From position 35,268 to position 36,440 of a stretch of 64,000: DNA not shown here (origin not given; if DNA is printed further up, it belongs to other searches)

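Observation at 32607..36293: CopA-type Cu+ ATPase with extra C-terminal TM helix and a ~250-aa internally duplicated domain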

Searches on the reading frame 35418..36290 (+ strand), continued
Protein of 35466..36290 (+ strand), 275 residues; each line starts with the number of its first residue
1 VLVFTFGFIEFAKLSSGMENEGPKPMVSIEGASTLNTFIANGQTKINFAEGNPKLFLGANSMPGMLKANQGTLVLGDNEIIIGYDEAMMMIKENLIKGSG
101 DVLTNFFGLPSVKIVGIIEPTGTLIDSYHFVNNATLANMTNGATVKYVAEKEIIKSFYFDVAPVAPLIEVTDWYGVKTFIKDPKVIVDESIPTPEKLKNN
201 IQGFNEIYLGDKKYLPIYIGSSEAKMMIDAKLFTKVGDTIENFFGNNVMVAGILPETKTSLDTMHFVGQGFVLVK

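Call 34: find_encoding_contigs(protein=P0088, flank=6000, max_places=3)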
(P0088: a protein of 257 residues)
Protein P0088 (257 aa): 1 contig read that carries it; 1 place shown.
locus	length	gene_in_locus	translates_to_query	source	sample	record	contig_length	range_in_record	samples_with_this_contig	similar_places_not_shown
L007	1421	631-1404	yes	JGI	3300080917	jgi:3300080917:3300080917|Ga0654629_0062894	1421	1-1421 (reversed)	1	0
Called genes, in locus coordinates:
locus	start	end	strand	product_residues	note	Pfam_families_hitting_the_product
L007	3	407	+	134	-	?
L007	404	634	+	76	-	PF00403:HMA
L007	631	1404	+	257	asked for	-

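Call 36: list_cluster_members(proteins=[P0077, P0079, P0082, P0087, P0093, P0097, P0042, P0045, P0056, P0100])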
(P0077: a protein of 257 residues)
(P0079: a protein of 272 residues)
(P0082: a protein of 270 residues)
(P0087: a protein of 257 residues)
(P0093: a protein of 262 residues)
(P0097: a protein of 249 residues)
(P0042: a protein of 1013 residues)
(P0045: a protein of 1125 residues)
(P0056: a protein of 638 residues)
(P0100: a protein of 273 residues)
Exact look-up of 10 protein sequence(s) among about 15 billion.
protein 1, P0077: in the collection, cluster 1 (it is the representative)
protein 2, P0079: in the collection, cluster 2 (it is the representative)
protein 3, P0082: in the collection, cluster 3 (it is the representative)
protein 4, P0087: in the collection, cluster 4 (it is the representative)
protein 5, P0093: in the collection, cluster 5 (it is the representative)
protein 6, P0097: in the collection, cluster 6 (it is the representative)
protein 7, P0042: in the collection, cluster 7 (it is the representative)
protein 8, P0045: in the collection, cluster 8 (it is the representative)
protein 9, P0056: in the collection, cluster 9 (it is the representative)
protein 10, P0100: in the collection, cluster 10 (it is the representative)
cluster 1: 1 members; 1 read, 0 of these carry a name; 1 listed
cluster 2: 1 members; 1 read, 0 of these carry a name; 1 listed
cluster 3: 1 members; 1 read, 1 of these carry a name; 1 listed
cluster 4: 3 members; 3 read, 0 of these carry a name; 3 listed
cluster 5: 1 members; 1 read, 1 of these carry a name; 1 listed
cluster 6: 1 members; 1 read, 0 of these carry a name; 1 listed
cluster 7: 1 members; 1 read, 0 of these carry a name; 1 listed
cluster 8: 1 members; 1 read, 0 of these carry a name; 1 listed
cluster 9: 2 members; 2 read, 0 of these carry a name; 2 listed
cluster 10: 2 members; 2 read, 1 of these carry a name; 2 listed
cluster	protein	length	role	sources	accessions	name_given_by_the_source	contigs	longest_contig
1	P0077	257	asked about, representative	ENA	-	-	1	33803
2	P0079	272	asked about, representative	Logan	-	-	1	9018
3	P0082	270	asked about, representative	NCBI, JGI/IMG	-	hypothetical protein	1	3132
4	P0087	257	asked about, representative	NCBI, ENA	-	-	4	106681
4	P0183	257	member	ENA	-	-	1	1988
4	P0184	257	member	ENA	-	-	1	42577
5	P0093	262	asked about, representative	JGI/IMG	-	hypothetical protein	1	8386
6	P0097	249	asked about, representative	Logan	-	-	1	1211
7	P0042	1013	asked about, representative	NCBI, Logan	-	-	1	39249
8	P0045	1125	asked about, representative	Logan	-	-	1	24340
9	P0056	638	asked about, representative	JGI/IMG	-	-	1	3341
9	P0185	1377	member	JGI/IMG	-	-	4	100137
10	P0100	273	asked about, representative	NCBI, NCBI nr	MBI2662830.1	hypothetical protein HYX11_05210 [Candidatus Woesearchaeota archaeon] | hypothetical protein [Candidatus Woesearchaeota archaeon]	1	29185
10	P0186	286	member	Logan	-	-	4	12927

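Call 39: search_protein_families(library=pfam, proteins=[P0094, P0121, P0156, P0113, P0185, P0068, P0052], max_evalue=0.01)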
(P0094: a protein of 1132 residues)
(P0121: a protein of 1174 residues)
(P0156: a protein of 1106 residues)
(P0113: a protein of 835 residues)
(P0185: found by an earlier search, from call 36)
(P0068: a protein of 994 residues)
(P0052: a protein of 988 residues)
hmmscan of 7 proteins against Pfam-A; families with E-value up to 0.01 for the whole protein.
P0094 (1132 aa): 14 families
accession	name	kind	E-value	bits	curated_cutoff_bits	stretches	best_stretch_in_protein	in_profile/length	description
PF00122.25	E1-E2_ATPase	-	1e-63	214.6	28.1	1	224-404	2-181/181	E1-E2 ATPase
PF00702.32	Hydrolase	-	1.2e-38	133.9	26.4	1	420-637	1-191/191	haloacid dehalogenase-like hydrolase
PF00403.32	HMA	-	6.2e-14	52.6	24.8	1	1-56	7-62/62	Heavy-metal-associated domain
PF16819.11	DUF5074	-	8.1e-10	38.7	27.2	1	873-941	161-227/353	Domain of unknown function (DUF5074)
PF21783.3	YNCE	-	1.9e-07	31.2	27.1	1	1052-1121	262-331/339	YNCE-like beta-propeller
PF02239.22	Cytochrom_D1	-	2.3e-07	30.2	25.5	1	1054-1113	57-116/368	Cytochrome D1 heme domain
PF10282.15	Lactonase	-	1.9e-06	27.8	21.7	1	1008-1111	20-123/344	Lactonase, 7-bladed beta-propeller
PF08282.18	Hydrolase_3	-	6.3e-06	26.5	20.9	1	611-662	197-248/255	haloacid dehalogenase-like hydrolase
PF23414.1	Beta-prop_EML_2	-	2e-05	24.6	90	0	1055-1117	21-82/266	Echinoderm microtubule-associated protein second beta-propeller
PF22374.1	Clospo_01618-like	-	9.5e-05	23.1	27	0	895-935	86-126/127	Clospo_01618-like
PF01731.26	Arylesterase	-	0.00062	20.4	21.3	1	1026-1101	7-81/86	Arylesterase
PF19991.5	HMA_2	-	0.0015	19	30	1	7-65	32-90/154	Heavy metal associated domain 2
PF08450.18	SGL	-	0.0016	18.5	26.3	0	988-1106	48-166/246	SMP-30/Gluconolactonase/LRE-like region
PF25174.1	Beta-prop_THOC3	-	0.0099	15.3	305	0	1063-1124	78-138/272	THOC3 beta-propeller domain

P0121 (1174 aa): 5 families
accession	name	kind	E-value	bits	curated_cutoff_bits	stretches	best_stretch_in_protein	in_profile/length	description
PF00122.25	E1-E2_ATPase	-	3.3e-60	203.1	28.1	1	232-411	2-181/181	E1-E2 ATPase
PF00702.32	Hydrolase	-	2.7e-42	145.8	26.4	1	428-641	2-191/191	haloacid dehalogenase-like hydrolase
PF00403.32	HMA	-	6.9e-16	58.8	24.8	1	6-66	1-61/62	Heavy-metal-associated domain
PF08282.18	Hydrolase_3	-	8.2e-08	32.7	20.9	1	615-666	197-248/255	haloacid dehalogenase-like hydrolase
PF12710.13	HAD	-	0.0014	19.5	27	0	559-637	85-188/189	haloacid dehalogenase-like hydrolase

P0156 (1106 aa): 15 families
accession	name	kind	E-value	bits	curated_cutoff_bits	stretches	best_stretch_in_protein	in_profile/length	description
PF00122.25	E1-E2_ATPase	-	7.7e-57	192.2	28.1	1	232-408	4-179/181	E1-E2 ATPase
PF00702.32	Hydrolase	-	2.1e-35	123.3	26.4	1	427-642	2-191/191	haloacid dehalogenase-like hydrolase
PF12146.15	Hydrolase_4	-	1.9e-17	63.8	27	1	862-1086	7-234/239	Serine aminopeptidase, S33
PF00403.32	HMA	-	1.8e-14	54.3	24.8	1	6-66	1-62/62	Heavy-metal-associated domain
PF12697.13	Abhydrolase_6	-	5.6e-10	40.7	26.3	1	862-1100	1-216/217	Alpha/beta hydrolase family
PF00561.26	Abhydrolase_1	-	2.4e-09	37.7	25.8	1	860-1002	1-130/245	alpha/beta hydrolase fold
PF00326.27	Peptidase_S9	-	4.1e-09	36.7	22.6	1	884-1105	7-209/213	Prolyl oligopeptidase family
PF02129.25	Peptidase_S15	-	6.1e-08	33.1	23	1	853-1054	12-235/262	X-Pro dipeptidyl-peptidase (S15 family)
PF08840.17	BAAT_C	-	1.1e-05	26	20.9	1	925-1096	9-170/210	BAAT / Acyl-CoA thioester hydrolase C terminal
PF20434.5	BD-FAE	-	1.6e-05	24.9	26.8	1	856-1065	10-213/215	BD-FAE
PF12740.14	PETase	-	4.8e-05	23.3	28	1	857-967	52-154/263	PET hydrolase-like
PF07224.18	Chlorophyllase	-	0.00032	20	26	1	851-953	34-131/301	Chlorophyllase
PF08282.18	Hydrolase_3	-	0.00084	19.6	20.9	0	617-659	198-240/255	haloacid dehalogenase-like hydrolase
PF01738.24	DLH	-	0.0026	17.8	21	0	1040-1089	142-191/217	Dienelactone hydrolase family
PF03403.19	PAF-AH_p_II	-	0.0076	15.3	20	0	932-974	215-257/372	Platelet-activating factor acetylhydrolase, isoform II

P0113 (835 aa): 5 families
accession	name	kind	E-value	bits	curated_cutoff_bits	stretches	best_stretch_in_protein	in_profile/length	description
PF00122.25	E1-E2_ATPase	-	7.1e-64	215.1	28.1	1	55-234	2-181/181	E1-E2 ATPase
PF00702.32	Hydrolase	-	9e-41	140.8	26.4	1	250-466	1-191/191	haloacid dehalogenase-like hydrolase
PF08282.18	Hydrolase_3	-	8.5e-07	29.4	20.9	1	440-490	197-247/255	haloacid dehalogenase-like hydrolase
PF12710.13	HAD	-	0.00035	21.5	27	1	379-462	80-188/189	haloacid dehalogenase-like hydrolase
PF13344.12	Hydrolase_6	-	0.00083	19.8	27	0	377-453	7-87/101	Haloacid dehalogenase-like hydrolase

P0185 (1377 aa): 6 families
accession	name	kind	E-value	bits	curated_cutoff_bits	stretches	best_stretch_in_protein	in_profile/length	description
PF00122.25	E1-E2_ATPase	-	1.7e-62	210.6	28.1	1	339-518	2-180/181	E1-E2 ATPase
PF00702.32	Hydrolase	-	4.6e-38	132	26.4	1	536-755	2-191/191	haloacid dehalogenase-like hydrolase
PF00403.32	HMA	-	6.8e-35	119.7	24.8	2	108-168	1-61/62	Heavy-metal-associated domain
PF19803.4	DUF6286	-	5.2e-05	24.1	35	0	113-164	34-85/108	Family of unknown function (DUF6286)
PF08282.18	Hydrolase_3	-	0.00011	22.4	20.9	0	738-774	206-242/255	haloacid dehalogenase-like hydrolase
PF12710.13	HAD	-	0.00088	20.2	27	0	678-751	90-188/189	haloacid dehalogenase-like hydrolase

P0068 (994 aa): 7 families
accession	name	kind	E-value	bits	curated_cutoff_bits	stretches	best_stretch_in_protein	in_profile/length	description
PF00122.25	E1-E2_ATPase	-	4.9e-62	209.1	28.1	1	434-614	2-181/181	E1-E2 ATPase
PF00702.32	Hydrolase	-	3.2e-40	139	26.4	1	630-848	1-191/191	haloacid dehalogenase-like hydrolase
PF00403.32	HMA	-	1.8e-26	92.7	24.8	2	205-265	2-62/62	Heavy-metal-associated domain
PF08282.18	Hydrolase_3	-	2e-05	24.9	20.9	1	825-872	200-247/255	haloacid dehalogenase-like hydrolase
PF12710.13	HAD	-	0.0007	20.5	27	1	769-844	88-188/189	haloacid dehalogenase-like hydrolase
PF19803.4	DUF6286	-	0.0018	19.2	35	0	208-260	33-85/108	Family of unknown function (DUF6286)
PF19991.5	HMA_2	-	0.0049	17.3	30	0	214-273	30-89/154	Heavy metal associated domain 2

P0052 (988 aa): 4 families
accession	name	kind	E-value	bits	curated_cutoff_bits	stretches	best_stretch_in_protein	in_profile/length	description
PF00122.25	E1-E2_ATPase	-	9.7e-45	152.7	28.1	1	217-396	2-180/181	E1-E2 ATPase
PF00702.32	Hydrolase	-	3.9e-15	57.2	26.4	1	413-632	1-191/191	haloacid dehalogenase-like hydrolase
PF00403.32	HMA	-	6.6e-09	36.5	24.8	1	1-56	7-62/62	Heavy-metal-associated domain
PF08282.18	Hydrolase_3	-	0.0006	20.1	20.9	1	612-663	203-254/255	haloacid dehalogenase-like hydrolase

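Call 57: search_protein_families(library=ncbifam, proteins=[P0077, P0079, P0082, P0100, P0087, P0093, P0067, P0115], max_evalue=1)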
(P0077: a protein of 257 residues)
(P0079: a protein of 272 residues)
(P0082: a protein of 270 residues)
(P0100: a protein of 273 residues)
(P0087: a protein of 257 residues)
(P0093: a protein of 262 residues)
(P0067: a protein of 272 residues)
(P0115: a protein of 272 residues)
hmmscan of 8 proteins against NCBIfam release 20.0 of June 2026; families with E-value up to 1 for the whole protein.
P0077 (257 aa): 0 families

P0079 (272 aa): 0 families

P0082 (270 aa): 0 families

P0100 (273 aa): 0 families

P0087 (257 aa): 0 families

P0093 (262 aa): 1 family
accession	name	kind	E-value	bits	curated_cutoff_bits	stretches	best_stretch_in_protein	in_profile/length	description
NF004371.0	PRK05740.1-1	equivalog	0.0032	17.6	109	1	8-76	13-81/126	preprotein translocase subunit SecE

P0067 (272 aa): 1 family
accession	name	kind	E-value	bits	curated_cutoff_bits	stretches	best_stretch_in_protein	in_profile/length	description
NF009592.0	PRK13033.1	equivalog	0.092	12.6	225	1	159-187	83-110/133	FPRL1 inhibitory protein FLIPr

P0115 (272 aa): 0 families

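Call 58: search_protein_families(library=pfam, proteins=[P0077, P0079, P0082, P0100, P0087, P0093, P0067, P0115], max_evalue=1)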
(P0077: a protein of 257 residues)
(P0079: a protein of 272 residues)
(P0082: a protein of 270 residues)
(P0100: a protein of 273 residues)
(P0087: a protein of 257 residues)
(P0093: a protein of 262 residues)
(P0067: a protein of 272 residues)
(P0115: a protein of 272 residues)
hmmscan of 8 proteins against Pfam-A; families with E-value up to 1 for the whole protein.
P0077 (257 aa): 0 families

P0079 (272 aa): 2 families
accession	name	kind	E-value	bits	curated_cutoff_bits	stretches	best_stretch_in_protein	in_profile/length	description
PF12704.14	MacB_PCD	-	0.00057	20.7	27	1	221-263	123-160/207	MacB-like periplasmic core domain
PF12228.14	DUF3604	-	0.15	10.9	20.4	1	74-124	121-171/591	Protein of unknown function (DUF3604)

P0082 (270 aa): 3 families
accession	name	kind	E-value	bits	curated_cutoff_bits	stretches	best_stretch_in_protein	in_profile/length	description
PF12704.14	MacB_PCD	-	0.045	14.5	27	1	92-172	119-198/207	MacB-like periplasmic core domain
PF18915.5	DUF5667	-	0.08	13.8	27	1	52-103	14-66/99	Domain of unknown function (DUF5667)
PF16723.11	DUF5065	-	0.14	12.8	26.8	1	55-86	78-110/156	Domain of unknown function (DUF5065)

P0100 (273 aa): 0 families

P0087 (257 aa): 0 families

P0093 (262 aa): 0 families

P0067 (272 aa): 0 families

P0115 (272 aa): 0 families

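Call 59: find_encoding_contigs(protein=P0087, flank=6000, max_places=2)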
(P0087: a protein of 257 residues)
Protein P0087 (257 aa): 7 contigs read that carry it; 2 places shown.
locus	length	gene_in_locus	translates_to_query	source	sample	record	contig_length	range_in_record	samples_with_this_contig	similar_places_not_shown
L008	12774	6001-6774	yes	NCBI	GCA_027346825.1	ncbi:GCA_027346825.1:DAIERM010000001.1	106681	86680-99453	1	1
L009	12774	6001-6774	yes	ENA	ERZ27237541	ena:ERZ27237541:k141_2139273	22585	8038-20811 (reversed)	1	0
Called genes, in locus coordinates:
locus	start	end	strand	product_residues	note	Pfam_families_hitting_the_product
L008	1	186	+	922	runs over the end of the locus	-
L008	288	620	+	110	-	-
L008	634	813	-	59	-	-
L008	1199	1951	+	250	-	PF10080:FtrD-like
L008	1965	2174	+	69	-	PF00403:HMA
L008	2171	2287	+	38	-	-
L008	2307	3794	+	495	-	PF00403:HMA, PF13386:DsbD_2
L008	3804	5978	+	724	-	PF00403:HMA, PF00122:E1-E2_ATPase, PF00702:Hydrolase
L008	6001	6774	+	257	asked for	-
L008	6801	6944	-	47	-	-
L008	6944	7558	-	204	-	PF22175:Ogg-HhH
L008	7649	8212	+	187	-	PF00578:AhpC-TSA, PF08534:Redoxin, PF10417:1-cysPrx_C (faint)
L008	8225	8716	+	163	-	PF00210:Ferritin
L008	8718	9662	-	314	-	PF01073:3Beta_HSD (weak), PF01370:Epimerase, PF02719:Polysacc_synt_2 (faint), PF04321:RmlD_sub_bind, PF07993:NAD_binding_4 (faint), PF16363:GDP_Man_Dehyd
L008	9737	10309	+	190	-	-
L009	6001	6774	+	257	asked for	-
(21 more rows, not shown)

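Call 60: find_encoding_contigs(protein=P0100, flank=6000, max_places=2)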
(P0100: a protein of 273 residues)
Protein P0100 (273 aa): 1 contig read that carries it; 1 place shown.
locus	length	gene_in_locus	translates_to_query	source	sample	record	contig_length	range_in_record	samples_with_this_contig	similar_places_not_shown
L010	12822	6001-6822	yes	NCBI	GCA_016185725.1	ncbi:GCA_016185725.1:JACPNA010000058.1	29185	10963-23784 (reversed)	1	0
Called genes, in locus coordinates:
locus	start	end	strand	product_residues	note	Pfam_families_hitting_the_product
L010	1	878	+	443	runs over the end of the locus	PF00753:Lactamase_B (weak), PF22505:RNase_J_b_CASP, PF07521:RMMBL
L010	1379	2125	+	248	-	PF00705:PCNA_N, PF02747:PCNA_C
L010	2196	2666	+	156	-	PF12802:MarR_2 (weak), PF24034:DUF7343, PF01047:MarR (weak)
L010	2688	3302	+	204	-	PF01209:Ubie_methyltran, PF13489:Methyltransf_23, PF05175:MTS, PF07021:MetW, PF13847:Methyltransf_31, PF08241:Methyltransf_11, PF08242:Methyltransf_12, PF13649:Methyltransf_25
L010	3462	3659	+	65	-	PF00403:HMA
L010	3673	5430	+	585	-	PF00403:HMA, PF02683:DsbD_TM, PF13386:DsbD_2, PF13473:Cupredoxin_1 (faint)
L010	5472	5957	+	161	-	PF13473:Cupredoxin_1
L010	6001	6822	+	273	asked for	-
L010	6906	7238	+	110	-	PF01022:HTH_5 (weak), PF12840:HTH_20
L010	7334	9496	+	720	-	PF00403:HMA, PF08282:Hydrolase_3 (faint), PF00122:E1-E2_ATPase, PF00702:Hydrolase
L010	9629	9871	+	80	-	-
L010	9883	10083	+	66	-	PF11127:YgaP-like_TM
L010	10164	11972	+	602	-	PF01935:DUF87, PF05872:HerA_C (faint)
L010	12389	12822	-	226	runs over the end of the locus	PF13847:Methyltransf_31, PF08241:Methyltransf_11, PF08242:Methyltransf_12, PF13649:Methyltransf_25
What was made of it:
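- One is one gene away from CopA (call 60).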

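Call 61: find_encoding_contigs(protein=P0185, flank=6000, max_places=1)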
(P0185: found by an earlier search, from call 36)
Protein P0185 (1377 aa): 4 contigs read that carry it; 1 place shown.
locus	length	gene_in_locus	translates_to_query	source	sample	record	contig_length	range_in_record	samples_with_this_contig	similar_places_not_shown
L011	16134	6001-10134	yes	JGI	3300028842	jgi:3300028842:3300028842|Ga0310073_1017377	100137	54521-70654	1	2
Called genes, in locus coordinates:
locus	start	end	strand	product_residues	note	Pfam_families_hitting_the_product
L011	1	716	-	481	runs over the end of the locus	PF04055:Radical_SAM, PF13353:Fer4_12 (weak)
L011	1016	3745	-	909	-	PF00403:HMA, PF00122:E1-E2_ATPase, PF00702:Hydrolase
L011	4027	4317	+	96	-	PF02583:Trns_repr_metal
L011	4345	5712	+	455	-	PF00403:HMA, PF13386:DsbD_2, PF13473:Cupredoxin_1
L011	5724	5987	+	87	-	PF00403:HMA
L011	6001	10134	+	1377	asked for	PF00403:HMA, PF00122:E1-E2_ATPase, PF00702:Hydrolase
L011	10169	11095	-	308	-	-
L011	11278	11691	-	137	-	-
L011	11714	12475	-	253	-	-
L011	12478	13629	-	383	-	PF02687:FtsX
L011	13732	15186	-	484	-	PF00672:HAMP, PF00512:HisKA, PF02518:HATPase_c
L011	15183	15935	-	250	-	PF00072:Response_reg, PF00486:Trans_reg_C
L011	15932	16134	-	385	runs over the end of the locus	PF04945:YHS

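Call 67: find_related_loci(query=window:35508-36290:+, collection=genome_contigs, flank=4000)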
Query window:35508-36290:+ (261 aa) in genome_contigs; peptide patterns used: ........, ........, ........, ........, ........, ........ (x = any residue, [..] = any of these).
38 stretches matched a pattern; 10 encode a relative of the query (tblastn E <= 1e-3); 10 distinct loci.
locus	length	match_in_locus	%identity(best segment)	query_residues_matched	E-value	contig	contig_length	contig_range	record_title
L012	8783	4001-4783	91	1-260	1e-157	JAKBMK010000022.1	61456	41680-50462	MAG: bacterium isolate FK3.bin58 NODE_838_length_61456_cov_2.036329, whole genome shotgun sequence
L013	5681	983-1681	67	1-261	7e-111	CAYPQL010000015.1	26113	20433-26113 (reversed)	MAG TPA_asm: uncultured Candidatus Saccharibacteria bacterium isolate SRP256446_co1_206 genome assembly, contig: NODE_44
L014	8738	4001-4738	69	1-259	2e-110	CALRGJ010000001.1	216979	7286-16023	MAG: Candidatus Peribacteria bacterium isolate ZH-bin-154 genome assembly, contig: ZH-15May19-c22, whole genome shotgun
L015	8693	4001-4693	66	1-259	7e-109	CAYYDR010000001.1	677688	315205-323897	MAG TPA_asm: uncultured Gammaproteobacteria bacterium isolate SRP302447_co2_591 genome assembly, contig: NODE_22_length_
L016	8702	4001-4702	63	1-261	7e-102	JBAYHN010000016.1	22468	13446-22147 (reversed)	MAG: Candidatus Gracilibacteria bacterium isolate SO_2016_GW1_150 scaffold04010_OW334_2016, whole genome shotgun sequenc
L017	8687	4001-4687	59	1-259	2e-96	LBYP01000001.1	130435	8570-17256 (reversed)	MAG: Parcubacteria group bacterium GW2011_GWA2_40_23 UT91_C0001, whole genome shotgun sequence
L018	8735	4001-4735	66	1-257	3e-107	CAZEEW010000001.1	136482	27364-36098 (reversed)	MAG TPA_asm: uncultured Gammaproteobacteria bacterium isolate SRP093185_co1_62 genome assembly, contig: NODE_21_length_1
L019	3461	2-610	66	27-257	3e-94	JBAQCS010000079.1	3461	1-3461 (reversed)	MAG: Patescibacteria group bacterium isolate MFD12010_ilm_asm_bin15 k127_57025, whole genome shotgun sequence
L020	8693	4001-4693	64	1-259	1e-105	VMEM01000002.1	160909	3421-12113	MAG: Parcubacteria group bacterium LiPW_41 LiPW41_scaffold_66, whole genome shotgun sequence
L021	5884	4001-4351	85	38-260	1e-61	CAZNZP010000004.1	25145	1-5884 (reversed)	MAG TPA_asm: uncultured Candidatus Saccharibacteria bacterium isolate SRP216815_co1_154 genome assembly, contig: NODE_22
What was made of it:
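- Tried and rejected: A single-protein scan worked but reaches only close relatives (call 67).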
